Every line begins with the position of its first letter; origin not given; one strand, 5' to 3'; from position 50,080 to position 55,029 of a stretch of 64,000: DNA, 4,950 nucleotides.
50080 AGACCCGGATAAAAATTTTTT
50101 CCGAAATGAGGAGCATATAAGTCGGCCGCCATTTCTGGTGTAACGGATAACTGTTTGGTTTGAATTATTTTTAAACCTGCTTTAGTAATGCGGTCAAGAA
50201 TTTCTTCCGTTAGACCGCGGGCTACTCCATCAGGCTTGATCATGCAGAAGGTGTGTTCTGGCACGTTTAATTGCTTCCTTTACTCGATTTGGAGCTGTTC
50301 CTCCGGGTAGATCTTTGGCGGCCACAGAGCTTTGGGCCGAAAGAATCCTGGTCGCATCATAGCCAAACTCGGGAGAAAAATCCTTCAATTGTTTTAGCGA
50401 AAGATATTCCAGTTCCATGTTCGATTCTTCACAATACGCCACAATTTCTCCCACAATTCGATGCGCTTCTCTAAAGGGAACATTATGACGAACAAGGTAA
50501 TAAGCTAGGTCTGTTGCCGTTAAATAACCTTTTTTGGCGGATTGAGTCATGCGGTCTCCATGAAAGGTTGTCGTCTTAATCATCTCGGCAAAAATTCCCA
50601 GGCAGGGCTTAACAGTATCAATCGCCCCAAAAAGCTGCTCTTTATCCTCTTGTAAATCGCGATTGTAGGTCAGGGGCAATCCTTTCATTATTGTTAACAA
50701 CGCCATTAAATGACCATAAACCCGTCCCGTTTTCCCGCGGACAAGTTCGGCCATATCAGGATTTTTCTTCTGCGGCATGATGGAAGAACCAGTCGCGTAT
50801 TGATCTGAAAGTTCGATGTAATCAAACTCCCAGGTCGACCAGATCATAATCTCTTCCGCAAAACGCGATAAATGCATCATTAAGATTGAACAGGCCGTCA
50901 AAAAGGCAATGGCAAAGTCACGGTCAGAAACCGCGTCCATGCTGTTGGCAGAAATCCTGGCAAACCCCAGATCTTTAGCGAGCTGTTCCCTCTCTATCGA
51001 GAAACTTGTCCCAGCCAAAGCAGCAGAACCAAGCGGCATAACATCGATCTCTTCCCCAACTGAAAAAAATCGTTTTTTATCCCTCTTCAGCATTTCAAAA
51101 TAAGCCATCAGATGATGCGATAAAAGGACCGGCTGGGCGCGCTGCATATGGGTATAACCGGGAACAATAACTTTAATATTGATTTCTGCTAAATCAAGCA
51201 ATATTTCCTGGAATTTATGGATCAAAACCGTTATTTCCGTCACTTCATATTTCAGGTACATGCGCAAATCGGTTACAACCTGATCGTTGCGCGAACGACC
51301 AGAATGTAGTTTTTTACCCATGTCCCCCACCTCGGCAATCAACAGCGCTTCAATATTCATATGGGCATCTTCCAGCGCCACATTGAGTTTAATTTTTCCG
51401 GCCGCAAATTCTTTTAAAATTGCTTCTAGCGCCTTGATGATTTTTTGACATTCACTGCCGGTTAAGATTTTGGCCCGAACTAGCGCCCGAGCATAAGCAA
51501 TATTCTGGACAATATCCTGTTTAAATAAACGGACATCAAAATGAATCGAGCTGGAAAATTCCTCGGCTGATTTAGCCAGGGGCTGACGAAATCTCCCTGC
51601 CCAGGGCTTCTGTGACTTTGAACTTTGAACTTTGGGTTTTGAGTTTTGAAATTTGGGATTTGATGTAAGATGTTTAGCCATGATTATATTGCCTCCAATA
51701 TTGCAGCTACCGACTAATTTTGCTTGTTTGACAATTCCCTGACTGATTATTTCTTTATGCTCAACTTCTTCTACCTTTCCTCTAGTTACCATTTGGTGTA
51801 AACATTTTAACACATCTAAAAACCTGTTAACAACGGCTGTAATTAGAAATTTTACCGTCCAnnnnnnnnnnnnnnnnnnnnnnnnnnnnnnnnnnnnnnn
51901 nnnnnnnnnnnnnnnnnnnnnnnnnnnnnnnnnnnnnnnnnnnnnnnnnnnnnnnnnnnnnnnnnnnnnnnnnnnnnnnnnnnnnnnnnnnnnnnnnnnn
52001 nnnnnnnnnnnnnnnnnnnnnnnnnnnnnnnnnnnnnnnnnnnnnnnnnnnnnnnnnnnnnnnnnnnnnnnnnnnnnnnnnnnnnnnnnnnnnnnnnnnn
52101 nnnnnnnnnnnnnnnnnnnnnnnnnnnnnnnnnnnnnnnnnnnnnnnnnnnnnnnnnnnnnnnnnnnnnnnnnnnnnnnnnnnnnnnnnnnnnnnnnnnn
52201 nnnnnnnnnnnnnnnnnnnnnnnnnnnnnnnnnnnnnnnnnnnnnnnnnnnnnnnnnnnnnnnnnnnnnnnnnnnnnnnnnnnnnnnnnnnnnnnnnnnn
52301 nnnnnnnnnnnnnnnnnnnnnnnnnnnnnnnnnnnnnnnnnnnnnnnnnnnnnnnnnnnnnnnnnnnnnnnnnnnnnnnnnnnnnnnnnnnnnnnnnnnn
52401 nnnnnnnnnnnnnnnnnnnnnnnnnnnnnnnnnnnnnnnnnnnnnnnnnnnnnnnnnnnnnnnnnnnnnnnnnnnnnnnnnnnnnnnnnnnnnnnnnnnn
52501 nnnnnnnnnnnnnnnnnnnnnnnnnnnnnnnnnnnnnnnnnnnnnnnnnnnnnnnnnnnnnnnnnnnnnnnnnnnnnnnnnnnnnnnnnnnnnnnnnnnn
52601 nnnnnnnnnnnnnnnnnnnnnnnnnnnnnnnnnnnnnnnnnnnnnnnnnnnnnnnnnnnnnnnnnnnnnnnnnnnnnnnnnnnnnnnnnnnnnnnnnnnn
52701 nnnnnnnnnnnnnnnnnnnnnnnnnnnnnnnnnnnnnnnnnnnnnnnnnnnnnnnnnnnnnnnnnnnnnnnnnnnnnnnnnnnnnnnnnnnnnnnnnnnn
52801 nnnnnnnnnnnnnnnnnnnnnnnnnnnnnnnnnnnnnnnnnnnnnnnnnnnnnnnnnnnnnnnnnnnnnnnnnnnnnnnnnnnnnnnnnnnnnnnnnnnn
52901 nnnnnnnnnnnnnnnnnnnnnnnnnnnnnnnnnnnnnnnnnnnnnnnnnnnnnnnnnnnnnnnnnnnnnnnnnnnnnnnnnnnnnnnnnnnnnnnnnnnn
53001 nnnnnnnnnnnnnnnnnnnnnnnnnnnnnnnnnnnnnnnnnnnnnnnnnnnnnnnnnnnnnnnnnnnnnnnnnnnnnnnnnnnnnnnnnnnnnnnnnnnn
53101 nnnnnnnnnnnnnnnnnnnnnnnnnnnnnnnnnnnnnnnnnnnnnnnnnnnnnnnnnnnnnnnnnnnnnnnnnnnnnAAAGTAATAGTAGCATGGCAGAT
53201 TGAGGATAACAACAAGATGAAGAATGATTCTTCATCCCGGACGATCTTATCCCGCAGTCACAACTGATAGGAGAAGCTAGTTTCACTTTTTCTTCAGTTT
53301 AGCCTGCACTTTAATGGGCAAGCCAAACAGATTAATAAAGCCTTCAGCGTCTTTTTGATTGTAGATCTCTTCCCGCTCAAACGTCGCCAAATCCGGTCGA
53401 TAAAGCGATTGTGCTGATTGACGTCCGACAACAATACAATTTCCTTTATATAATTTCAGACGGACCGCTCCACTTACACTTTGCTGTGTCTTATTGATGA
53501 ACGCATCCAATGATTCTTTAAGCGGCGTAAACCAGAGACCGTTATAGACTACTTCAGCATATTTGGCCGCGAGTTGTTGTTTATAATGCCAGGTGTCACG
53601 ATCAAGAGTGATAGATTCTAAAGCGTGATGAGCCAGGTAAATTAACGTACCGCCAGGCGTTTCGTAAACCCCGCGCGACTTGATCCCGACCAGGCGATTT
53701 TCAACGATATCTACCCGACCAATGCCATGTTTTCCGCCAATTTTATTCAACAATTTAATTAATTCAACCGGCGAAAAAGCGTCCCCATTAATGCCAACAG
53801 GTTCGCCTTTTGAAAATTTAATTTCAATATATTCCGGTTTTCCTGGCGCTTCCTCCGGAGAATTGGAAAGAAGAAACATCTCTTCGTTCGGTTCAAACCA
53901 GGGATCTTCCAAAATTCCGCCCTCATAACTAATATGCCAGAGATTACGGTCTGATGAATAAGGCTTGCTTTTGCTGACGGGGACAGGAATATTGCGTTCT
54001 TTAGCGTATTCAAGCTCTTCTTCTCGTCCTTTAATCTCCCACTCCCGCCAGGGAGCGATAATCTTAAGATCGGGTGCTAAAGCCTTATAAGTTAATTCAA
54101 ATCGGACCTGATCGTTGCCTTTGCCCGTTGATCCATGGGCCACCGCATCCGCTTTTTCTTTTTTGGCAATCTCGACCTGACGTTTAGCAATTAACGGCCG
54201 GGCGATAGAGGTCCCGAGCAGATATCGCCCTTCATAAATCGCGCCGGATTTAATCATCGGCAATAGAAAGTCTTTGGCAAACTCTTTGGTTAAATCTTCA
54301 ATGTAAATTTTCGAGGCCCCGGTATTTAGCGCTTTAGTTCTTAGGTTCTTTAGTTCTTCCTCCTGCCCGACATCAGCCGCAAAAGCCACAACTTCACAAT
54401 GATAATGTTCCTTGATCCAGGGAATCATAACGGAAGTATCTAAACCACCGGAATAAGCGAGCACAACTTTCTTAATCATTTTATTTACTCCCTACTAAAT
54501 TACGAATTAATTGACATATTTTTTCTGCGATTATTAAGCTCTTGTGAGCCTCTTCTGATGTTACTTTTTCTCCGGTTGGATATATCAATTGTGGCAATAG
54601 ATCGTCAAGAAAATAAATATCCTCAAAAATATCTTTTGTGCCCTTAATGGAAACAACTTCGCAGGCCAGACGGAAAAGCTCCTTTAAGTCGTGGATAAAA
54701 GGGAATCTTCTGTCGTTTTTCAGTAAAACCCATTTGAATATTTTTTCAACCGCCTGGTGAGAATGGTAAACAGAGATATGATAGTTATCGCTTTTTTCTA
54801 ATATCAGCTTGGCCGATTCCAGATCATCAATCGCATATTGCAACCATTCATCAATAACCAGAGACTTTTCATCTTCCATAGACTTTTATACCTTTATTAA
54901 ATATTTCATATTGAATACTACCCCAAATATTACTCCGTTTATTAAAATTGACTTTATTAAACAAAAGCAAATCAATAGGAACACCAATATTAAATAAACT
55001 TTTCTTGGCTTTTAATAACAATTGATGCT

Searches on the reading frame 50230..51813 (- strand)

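Call 64: search_protein_families(library=pfam, proteins=[window:50230-51813:-], max_evalue=0.00001)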
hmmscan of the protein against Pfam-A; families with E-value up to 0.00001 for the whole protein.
window:50230-51813:- (527 aa): 2 families
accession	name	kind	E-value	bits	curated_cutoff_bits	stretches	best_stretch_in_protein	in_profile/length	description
PF00206.25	Lyase_1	-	4e-76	256.8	27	1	73-367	1-312/312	Lyase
PF14698.11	ASL_C2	-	9.3e-25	87.3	27.3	1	430-498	1-69/69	Argininosuccinate lyase C-terminal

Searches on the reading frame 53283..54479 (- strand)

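Call 65: search_protein_families(library=pfam, proteins=[window:53283-54479:-], max_evalue=0.00001)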
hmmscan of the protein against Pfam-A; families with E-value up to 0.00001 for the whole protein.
window:53283-54479:- (398 aa): 2 families
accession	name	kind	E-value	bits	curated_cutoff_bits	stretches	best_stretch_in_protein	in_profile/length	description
PF20979.2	Arginosuc_syn_C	-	1.4e-89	299.8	27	1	174-391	1-218/219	Arginosuccinate synthase C-terminal domain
PF00764.25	Arginosuc_synth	-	3.2e-69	232.6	27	1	4-165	1-162/162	Arginosuccinate synthase N-terminal HUP domain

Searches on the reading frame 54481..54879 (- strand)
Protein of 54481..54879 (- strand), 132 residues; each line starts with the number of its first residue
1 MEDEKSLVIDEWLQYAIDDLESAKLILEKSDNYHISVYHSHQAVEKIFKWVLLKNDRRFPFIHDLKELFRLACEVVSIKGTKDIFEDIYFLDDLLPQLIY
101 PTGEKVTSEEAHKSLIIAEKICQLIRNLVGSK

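Call 65: search_protein_families(library=pfam, proteins=[window:54481-54879:-], max_evalue=0.00001)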
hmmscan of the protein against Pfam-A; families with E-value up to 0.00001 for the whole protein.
window:54481-54879:- (132 aa): 1 family
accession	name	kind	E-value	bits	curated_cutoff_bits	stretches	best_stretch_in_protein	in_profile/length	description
PF05168.19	HEPN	-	3.1e-21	76.2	22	1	10-127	2-116/117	HEPN domain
